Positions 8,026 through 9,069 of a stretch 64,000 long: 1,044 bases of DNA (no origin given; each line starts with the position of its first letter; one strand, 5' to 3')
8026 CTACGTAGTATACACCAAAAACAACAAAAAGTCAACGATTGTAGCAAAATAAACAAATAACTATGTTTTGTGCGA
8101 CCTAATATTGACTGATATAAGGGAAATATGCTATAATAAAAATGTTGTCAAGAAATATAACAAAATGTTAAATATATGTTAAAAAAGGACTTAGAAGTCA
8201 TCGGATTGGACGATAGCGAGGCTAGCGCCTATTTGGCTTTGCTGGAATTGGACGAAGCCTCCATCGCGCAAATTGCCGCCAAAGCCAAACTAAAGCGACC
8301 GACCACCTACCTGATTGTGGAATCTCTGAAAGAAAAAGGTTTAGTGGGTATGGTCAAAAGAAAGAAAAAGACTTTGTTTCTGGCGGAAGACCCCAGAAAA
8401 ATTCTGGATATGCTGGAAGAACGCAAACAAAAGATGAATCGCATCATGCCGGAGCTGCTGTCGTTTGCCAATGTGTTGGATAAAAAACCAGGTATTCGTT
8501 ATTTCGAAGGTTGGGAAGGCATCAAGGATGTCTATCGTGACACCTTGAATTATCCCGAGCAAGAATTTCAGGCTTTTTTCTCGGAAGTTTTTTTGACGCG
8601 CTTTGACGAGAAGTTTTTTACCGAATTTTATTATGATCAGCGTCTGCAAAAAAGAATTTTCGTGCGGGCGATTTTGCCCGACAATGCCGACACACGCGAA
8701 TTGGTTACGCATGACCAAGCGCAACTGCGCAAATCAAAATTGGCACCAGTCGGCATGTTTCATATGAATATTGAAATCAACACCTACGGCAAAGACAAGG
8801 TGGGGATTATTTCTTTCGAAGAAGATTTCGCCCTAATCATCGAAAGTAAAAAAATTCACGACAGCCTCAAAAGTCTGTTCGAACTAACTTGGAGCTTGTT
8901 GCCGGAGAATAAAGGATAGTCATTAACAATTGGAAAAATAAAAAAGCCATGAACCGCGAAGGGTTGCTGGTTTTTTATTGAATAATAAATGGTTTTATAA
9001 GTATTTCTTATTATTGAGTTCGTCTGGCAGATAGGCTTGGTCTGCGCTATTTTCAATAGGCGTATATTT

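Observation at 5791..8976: Cassette-style duplication of TrmB-family regulator genes (shared upstream module, promoter/operator and terminator)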

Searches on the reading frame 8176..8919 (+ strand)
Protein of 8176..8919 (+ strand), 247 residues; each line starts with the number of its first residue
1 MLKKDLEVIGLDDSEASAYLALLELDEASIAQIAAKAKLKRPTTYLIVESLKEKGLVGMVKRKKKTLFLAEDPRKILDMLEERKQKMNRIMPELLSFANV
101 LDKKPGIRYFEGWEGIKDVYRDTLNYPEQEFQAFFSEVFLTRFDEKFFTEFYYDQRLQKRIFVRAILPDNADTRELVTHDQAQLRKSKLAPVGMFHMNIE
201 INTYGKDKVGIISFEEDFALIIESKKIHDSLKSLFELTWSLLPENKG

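Call 9: search_protein_families(library=pfam, proteins=[window:8176-8919:+], max_evalue=0.01)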
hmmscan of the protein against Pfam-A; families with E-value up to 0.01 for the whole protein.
window:8176-8919:+ (247 aa): 2 families
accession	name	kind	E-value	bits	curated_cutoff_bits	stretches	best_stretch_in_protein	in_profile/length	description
PF01978.25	TrmB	-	7.8e-14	51.7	25.6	1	6-73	1-67/68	Sugar-specific transcriptional regulator TrmB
PF09339.16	HTH_IclR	-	0.001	19.2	22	1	22-57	12-48/52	IclR helix-turn-helix domain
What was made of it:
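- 8176..8919 (+): P3, TrmB-family regulator (247 aa). PF01978 at E 8e-14 (call 9).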

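Call 14: find_homologous_proteins(query=window:8176-8919:+, max_evalue=0.00001)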
Query window:8176-8919:+ (247 aa): 401 proteins with E <= 0.00001 among 1029 candidates; the best 120 are listed.
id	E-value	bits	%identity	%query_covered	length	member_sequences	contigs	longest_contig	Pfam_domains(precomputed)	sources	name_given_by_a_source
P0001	8.2e-146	502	95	100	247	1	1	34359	PF01978.26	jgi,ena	jgi:sugar-specific transcriptional regulator TrmB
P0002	5.5e-143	492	93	100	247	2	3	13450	PF01978.26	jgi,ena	-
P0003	2.4e-140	484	91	100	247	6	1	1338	PF01978.26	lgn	-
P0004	6.1e-126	437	83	98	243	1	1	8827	PF01978.26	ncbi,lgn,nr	ncbi:MAG: helix-turn-helix domain-containing protein [Leadbetterella sp.]|nr:helix-turn-helix domain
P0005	1.5e-123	429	80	99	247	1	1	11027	PF01978.26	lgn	-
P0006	2.1e-123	428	79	100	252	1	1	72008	PF01978.26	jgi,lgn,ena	-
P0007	3.2e-104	365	69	99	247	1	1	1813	PF01978.26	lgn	-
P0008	1.1e-101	357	67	99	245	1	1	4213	PF01978.26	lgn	-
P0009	1.0e-100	354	67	100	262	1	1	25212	PF01978.26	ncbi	ncbi:TrmB family transcriptional regulator [Patescibacteria group bacterium]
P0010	3.9e-99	349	67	100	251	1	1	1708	PF01978.26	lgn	-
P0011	4.1e-99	349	67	99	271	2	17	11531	PF01978.26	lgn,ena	-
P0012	4.9e-98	345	64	100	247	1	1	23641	PF01978.26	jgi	jgi:sugar-specific transcriptional regulator TrmB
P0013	1.7e-97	343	67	98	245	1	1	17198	PF01978.26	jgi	jgi:HTH-type transcriptional regulator, sugar sensing transcriptional regulator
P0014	6.1e-97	342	63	100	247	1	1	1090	PF01978.26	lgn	-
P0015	1.0e-96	341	64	100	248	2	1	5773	PF01978.26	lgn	-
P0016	2.4e-96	340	64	100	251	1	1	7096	PF01978.26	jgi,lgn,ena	-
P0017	6.9e-96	338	63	99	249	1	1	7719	PF01978.26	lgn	-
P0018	1.2e-95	337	63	100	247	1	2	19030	PF01978.26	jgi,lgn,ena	jgi:sugar-specific transcriptional regulator TrmB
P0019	7.7e-94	332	64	100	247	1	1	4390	PF01978.26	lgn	-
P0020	1.5e-92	327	63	100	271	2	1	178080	PF01978.26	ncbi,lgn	-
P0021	2.0e-91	324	62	97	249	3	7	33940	PF01978.26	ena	-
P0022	1.4e-90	321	62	97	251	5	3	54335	PF01978.26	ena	-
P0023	1.8e-85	304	60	100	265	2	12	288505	PF01978.26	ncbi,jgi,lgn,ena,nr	ncbi:MAG TPA: hypothetical protein DDY21_02720 [Candidatus Moranbacteria bacterium]|nr:hypothetical 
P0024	2.7e-85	304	57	98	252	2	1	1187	PF13730.13,PF01978.26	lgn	-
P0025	3.5e-85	303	58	98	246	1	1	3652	PF01978.26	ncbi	-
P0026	4.9e-85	303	55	100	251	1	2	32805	PF01978.26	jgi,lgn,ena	jgi:sugar-specific transcriptional regulator TrmB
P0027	6.8e-85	302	57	98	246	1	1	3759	PF01978.26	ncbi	-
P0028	9.0e-85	302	57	100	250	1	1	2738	PF01978.26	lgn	-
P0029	1.7e-84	301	56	98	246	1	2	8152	PF01978.26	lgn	-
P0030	7.9e-84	299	55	98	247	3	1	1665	PF01978.26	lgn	-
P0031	2.3e-83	297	58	100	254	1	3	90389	PF01978.26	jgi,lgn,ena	-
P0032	6.2e-82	293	55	98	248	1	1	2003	PF01978.26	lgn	-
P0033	7.7e-82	292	58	97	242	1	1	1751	PF01978.26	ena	-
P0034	1.9e-79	284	53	98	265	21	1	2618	PF01978.26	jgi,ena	-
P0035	2.2e-79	284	57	93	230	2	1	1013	PF01978.26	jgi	-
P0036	3.0e-79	284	53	99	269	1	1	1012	PF13730.13,PF01978.26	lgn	-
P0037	5.2e-79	283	52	100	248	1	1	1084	PF01978.26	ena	-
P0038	8.1e-79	282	53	98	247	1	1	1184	PF01978.26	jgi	jgi:sugar-specific transcriptional regulator TrmB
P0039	1.2e-78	282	55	98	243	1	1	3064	PF01978.26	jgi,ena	-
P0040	4.2e-78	280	53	100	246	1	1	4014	PF01978.26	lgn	-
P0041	8.5e-78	279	51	99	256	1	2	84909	PF01978.26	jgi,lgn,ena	-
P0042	1.1e-77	279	56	98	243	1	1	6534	PF01978.26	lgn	-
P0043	1.2e-76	275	56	98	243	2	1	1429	PF13730.13,PF01978.26,PF13551.13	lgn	-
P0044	2.4e-76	274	55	98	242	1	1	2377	PF01978.26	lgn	-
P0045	3.1e-76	274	53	100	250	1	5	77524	PF13730.13,PF01978.26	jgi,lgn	-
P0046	7.1e-76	273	52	98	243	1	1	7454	PF01978.26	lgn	-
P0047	1.3e-75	272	54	98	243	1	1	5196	PF01978.26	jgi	-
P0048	1.3e-75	272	52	100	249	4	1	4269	PF01978.26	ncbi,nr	ncbi:MAG: hypothetical protein HGA33_05405 [Candidatus Moranbacteria bacterium]|nr:hypothetical prot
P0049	1.7e-75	272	53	100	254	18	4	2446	PF01978.26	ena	-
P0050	6.0e-75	270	53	97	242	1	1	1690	PF01978.26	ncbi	-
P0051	6.9e-75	270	51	99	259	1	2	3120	PF01978.26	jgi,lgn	-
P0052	7.2e-75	269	51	99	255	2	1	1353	PF01978.26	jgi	-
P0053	1.1e-74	269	53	98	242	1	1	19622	PF13730.13,PF01978.26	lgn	-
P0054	1.5e-74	268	51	99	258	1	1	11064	PF01978.26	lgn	-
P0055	3.4e-74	267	51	98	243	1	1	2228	PF13730.13,PF01978.26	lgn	-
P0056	8.4e-74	266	52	94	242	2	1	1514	PF01978.26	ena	-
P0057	9.8e-74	266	53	98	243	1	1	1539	PF01978.26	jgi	jgi:sugar-specific transcriptional regulator TrmB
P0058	1.1e-73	266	52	98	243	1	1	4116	PF01978.26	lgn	-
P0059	1.4e-73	265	51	100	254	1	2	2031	PF01978.26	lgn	-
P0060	1.8e-73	265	53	97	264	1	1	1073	PF01978.26,PF13551.13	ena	-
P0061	2.2e-73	265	54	97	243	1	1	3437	PF01978.26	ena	-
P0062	3.0e-73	264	52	98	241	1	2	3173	PF01978.26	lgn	-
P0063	3.3e-73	264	53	98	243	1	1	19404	PF01978.26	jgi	jgi:sugar-specific transcriptional regulator TrmB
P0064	3.3e-73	264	54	98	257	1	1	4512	PF01978.26,PF13551.13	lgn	-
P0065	3.4e-73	264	50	98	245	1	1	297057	PF01978.26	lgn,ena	-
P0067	5.0e-73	263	50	100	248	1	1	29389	PF01978.26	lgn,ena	-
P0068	6.4e-73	263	51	100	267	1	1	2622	PF01978.26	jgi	-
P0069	8.1e-73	263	53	98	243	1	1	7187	PF13730.13,PF01978.26,PF13551.13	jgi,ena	-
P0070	1.4e-72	262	53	98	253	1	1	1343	PF01978.26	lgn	-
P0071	1.4e-72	262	52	98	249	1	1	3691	PF01978.26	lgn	-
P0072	2.0e-72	261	50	98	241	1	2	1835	PF01978.26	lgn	-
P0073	3.4e-72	261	51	97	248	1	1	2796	PF01978.26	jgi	jgi:sugar-specific transcriptional regulator TrmB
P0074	3.9e-72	260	53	98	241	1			PF01978.26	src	-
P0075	4.6e-72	260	53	98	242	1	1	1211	PF01978.26,PF03965.23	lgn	-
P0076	7.0e-72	260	51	97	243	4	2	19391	PF13730.13,PF01978.26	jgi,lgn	jgi:HTH-type transcriptional regulator, sugar sensing transcriptional regulator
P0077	1.7e-71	258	50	96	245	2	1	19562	PF13730.13,PF01978.26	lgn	-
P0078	2.4e-71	258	54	97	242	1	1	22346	PF13730.13,PF01978.26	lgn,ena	-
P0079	2.7e-71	258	50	100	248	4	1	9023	PF01978.26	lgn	-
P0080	3.0e-71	258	50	98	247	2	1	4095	PF01978.26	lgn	-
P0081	4.0e-71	257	51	98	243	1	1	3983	PF01978.26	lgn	-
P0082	5.1e-71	257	52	98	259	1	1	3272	PF13412.13,PF13730.13,PF01978.26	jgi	jgi:sugar-specific transcriptional regulator TrmB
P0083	6.0e-71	257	50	96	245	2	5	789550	PF13730.13,PF01978.26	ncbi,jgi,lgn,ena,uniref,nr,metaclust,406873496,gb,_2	ncbi:MAG: transcriptional regulator, TrmB [uncultured bacterium]|uniref:Transcriptional regulator, T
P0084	8.5e-71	256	51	98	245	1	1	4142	PF01978.26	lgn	-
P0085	1.3e-70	256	53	97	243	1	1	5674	PF13730.13,PF01978.26,PF13551.13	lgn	-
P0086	1.4e-70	255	52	98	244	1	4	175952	PF01978.26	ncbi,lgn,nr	ncbi:hypothetical protein HYV30_02425 [Candidatus Kaiserbacteria bacterium]|nr:hypothetical protein 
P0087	1.6e-70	255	51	98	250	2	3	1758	PF01978.26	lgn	-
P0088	1.7e-70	255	52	97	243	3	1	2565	PF13730.13,PF01978.26,PF13551.13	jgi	jgi:HTH-type transcriptional regulator, sugar sensing transcriptional regulator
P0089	1.8e-70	255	53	97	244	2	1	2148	PF13730.13,PF01978.26,PF13551.13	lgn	-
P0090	2.1e-70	255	52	98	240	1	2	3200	PF01978.26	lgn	-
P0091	2.5e-70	255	50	96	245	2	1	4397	PF01978.26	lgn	-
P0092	2.6e-70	255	51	97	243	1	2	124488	PF13730.13,PF01978.26,PF13551.13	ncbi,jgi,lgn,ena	ncbi:MAG: helix-turn-helix domain-containing protein [Parcubacteria group bacterium]|jgi:sugar-speci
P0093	3.3e-70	254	50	100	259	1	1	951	PF13730.13,PF01978.26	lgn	-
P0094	4.1e-70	254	51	97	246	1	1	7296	PF01978.26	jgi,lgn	jgi:sugar-specific transcriptional regulator TrmB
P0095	5.0e-70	254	52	98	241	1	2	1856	PF13730.13,PF01978.26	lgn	-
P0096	5.2e-70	254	50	97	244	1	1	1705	PF01978.26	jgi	jgi:HTH-type transcriptional regulator, sugar sensing transcriptional regulator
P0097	5.5e-70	253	52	97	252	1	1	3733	PF01978.26,PF13551.13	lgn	-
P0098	7.5e-70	253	52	97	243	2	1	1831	PF01978.26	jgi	jgi:HTH-type transcriptional regulator, sugar sensing transcriptional regulator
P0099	8.1e-70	253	52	98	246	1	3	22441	PF01978.26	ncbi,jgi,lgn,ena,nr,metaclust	ncbi:MAG: Transcriptional regulator, TrmB [Candidatus Moranbacteria bacterium GW2011_GWA2_39_41]|nr:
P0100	8.7e-70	253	48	97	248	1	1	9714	PF01978.26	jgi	jgi:sugar-specific transcriptional regulator TrmB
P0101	9.1e-70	253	51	98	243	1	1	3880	PF01978.26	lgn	-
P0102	9.8e-70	253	51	98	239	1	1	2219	PF01978.26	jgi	-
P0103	1.1e-69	253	50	99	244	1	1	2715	PF01978.26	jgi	jgi:HTH-type transcriptional regulator, sugar sensing transcriptional regulator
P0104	1.3e-69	252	49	98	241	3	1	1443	PF01978.26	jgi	jgi:HTH-type transcriptional regulator, sugar sensing transcriptional regulator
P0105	1.4e-69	252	48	100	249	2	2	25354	PF01978.26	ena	-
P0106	1.8e-69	252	48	100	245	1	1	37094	PF01978.26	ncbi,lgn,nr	ncbi:MAG: helix-turn-helix domain-containing protein [Candidatus Moranbacteria bacterium]|nr:helix-t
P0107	2.5e-69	251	50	98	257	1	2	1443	PF01978.26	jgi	jgi:sugar-specific transcriptional regulator TrmB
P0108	3.8e-69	251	50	97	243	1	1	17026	PF01978.26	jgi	-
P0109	4.5e-69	250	51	98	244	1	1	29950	PF01978.26,PF03965.23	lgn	-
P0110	1.2e-68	249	51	97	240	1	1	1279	PF01978.26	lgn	-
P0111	1.5e-68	249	49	97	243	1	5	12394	PF01978.26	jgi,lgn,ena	-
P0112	1.6e-68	249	50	99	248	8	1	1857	PF01978.26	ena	-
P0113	2.0e-68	248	51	95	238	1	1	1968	PF13412.13,PF01978.26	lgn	-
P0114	2.3e-68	248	50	98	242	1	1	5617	PF01978.26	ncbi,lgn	-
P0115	2.4e-68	248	52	98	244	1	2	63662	PF01978.26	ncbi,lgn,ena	-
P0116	2.7e-68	248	50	98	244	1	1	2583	PF01978.26,PF03965.23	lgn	-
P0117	3.3e-68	248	50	98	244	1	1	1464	PF01978.26,PF03965.23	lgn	-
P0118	3.5e-68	248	50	98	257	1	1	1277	PF01978.26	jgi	jgi:sugar-specific transcriptional regulator TrmB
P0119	3.7e-68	247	49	98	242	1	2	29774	PF01978.26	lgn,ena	-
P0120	3.8e-68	247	49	96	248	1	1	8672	PF01978.26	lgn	-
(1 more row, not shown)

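Call 15: search_solved_structures(query=window:8176-8919:+, max_evalue=1, show_alignments=2)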
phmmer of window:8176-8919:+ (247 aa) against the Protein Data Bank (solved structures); distinct sequences matched with E-value up to 1: 6.
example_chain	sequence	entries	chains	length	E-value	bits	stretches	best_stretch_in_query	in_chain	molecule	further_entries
5bqt_A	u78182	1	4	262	0.026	17.3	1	11-82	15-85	Putative HTH-type transcriptional regulator TrmBL2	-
5bpd_A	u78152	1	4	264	0.026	17.2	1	11-81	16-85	TrmBL2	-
5box_A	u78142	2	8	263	0.026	17.2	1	11-82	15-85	Putative HTH-type transcriptional regulator TrmBL2 | TrmBL2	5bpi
2zsk_A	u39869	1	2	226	0.19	14.4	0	75-119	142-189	226aa long hypothetical aspartate racemase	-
7l1i_A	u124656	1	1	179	0.45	13.2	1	2-61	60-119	MarR family multidrug resistance pump transcriptional regulator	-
7l19_A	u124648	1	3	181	0.77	12.4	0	14-61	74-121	MarR family transcriptional regulator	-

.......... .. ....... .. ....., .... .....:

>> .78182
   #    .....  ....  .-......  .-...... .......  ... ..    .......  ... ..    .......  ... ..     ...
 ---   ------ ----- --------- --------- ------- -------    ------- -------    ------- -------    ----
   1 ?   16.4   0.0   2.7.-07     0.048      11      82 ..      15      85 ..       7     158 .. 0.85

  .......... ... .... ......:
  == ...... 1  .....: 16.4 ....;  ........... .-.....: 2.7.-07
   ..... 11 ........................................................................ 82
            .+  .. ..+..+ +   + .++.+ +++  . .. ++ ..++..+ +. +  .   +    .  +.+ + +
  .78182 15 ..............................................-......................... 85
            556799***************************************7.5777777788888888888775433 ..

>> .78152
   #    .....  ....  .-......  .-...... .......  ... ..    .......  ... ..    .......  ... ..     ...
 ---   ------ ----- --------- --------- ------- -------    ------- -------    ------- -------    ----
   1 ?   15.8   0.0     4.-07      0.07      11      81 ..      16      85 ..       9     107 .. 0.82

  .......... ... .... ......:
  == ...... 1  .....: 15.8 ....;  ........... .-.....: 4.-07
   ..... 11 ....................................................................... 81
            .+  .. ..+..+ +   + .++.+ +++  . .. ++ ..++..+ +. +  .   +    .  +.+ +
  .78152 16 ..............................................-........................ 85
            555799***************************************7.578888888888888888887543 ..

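Call 18: find_related_loci(query=A3, collection=genome_contigs, flank=2500)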
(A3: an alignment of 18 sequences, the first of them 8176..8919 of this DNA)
Query A3 (247 aa) in genome_contigs; peptide patterns used: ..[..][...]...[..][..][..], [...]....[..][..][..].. (x = any residue, [..] = any of these).
391 stretches matched a pattern; 355 encode a relative of the query (tblastn E <= 1e-3); the best 80 are kept; 80 distinct loci.
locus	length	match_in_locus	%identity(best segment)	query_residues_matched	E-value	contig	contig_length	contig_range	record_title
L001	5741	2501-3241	94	1-247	1e-155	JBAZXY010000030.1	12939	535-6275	MAG: Parcubacteria group bacterium isolate SO_2017_GW1_67 NODE_17969_length_12939_cov_2.868249_OW334_2017, whole genome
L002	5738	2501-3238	67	1-246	2e-109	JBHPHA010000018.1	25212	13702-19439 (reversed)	Patescibacteria group bacterium isolate SAG AM-311-N19 NODE_18_length_25212_cov_31.630043, whole genome shotgun sequence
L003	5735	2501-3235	59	1-246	7e-94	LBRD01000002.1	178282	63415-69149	MAG: Parcubacteria group bacterium GW2011_GWC1_36_108 UR95_C0002, whole genome shotgun sequence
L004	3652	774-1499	58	2-243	3e-93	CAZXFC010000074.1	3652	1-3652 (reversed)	MAG TPA_asm: uncultured Candidatus Saccharibacteria bacterium isolate SRP269290_co1_801 genome assembly, contig: NODE_49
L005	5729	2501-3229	56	1-243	2e-89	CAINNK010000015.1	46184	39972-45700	uncultured bacterium isolate AM_bin-0953 genome assembly, contig: bin-0953:15/46, whole genome shotgun sequence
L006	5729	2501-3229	54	2-244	2e-88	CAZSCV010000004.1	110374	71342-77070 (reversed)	MAG TPA_asm: uncultured Bdellovibrionales bacterium isolate binchicken_co191_89 genome assembly, contig: NODE_200_length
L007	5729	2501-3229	54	2-244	2e-88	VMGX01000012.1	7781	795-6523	MAG: Parcubacteria group bacterium Athens0714_16 Athens071416_scaffold_1581, whole genome shotgun sequence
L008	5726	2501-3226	54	2-243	8e-86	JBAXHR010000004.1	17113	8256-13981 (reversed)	MAG: Candidatus Moraniibacteriota bacterium isolate ELA328 MAG328_4, whole genome shotgun sequence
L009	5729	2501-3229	53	2-244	1e-85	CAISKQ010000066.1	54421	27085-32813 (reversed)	uncultured bacterium isolate LJ_bin-4100 genome assembly, contig: bin-4100:66/67, whole genome shotgun sequence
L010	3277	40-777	52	1-246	2e-83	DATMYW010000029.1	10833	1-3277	MAG TPA_asm: Candidatus Fimivivens sp. isolate SMAG_U13158 k141_23863, whole genome shotgun sequence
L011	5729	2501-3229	51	1-244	7e-80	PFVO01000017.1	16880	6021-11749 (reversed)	MAG: Candidatus Moranbacteria bacterium CG_4_9_14_3_um_filter_44_28 CG_4_9_14_3_um_filter_150_scaffold_3519_c, whole gen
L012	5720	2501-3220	49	1-240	7e-79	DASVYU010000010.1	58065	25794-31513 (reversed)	MAG TPA_asm: Patescibacteria group bacterium isolate SMAG_U2610 k141_990122, whole genome shotgun sequence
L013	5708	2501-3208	51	4-239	2e-78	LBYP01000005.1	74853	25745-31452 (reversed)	MAG: Parcubacteria group bacterium GW2011_GWA2_40_23 UT91_C0005, whole genome shotgun sequence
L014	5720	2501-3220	49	1-240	4e-78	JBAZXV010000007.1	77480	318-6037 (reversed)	MAG: Parcubacteria group bacterium isolate SO_2017_GW1_64 NODE_1955_length_77480_cov_1.618864_OW334_2017, whole genome s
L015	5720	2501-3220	51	1-240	5e-78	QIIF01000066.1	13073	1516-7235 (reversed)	MAG: Candidatus Falkowbacteria bacterium isolate SZUA-104 Ga0063293_10004562, whole genome shotgun sequence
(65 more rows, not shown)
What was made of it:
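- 355 relatives among GTDB species genomes (call 18).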

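Call 27: search_protein_families(library=pfam, alignment_id=A4, max_evalue=0.001)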
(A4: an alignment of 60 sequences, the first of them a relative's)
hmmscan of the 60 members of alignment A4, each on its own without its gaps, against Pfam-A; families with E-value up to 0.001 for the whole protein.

A. member 1, L002:1763-2266:- (168 aa): 0 families

B. families by the number of members that match (of 60 scanned): 23 families
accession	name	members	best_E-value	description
PF00072.30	Response_reg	4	2.6e-05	Response regulator receiver domain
PF13458.12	Peripla_BP_6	3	4.6e-51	Periplasmic binding protein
PF13847.12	Methyltransf_31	3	3.7e-18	Methyltransferase domain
PF13649.12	Methyltransf_25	3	1.3e-16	Methyltransferase domain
PF01094.35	ANF_receptor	3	3.2e-13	Receptor family ligand binding region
PF04055.27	Radical_SAM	3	8.2e-13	Radical SAM superfamily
PF08241.18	Methyltransf_11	3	1.1e-12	Methyltransferase domain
PF13489.12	Methyltransf_23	3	4.4e-12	Methyltransferase domain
PF08242.18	Methyltransf_12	3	3.5e-10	Methyltransferase domain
PF02353.26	CMAS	3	3e-09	Mycolic acid cyclopropane synthetase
PF03848.20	TehB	3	5.9e-06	Tellurite resistance protein TehB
PF00391.29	PEP-utilizers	2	2.3e-26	PEP-utilising enzyme, mobile domain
PF13433.12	Peripla_BP_5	2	4.1e-10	Periplasmic binding protein domain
PF13186.11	SPASM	2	2.4e-08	Iron-sulfur cluster-binding domain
PF01209.24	Ubie_methyltran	2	2.9e-08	ubiE/COQ5 methyltransferase family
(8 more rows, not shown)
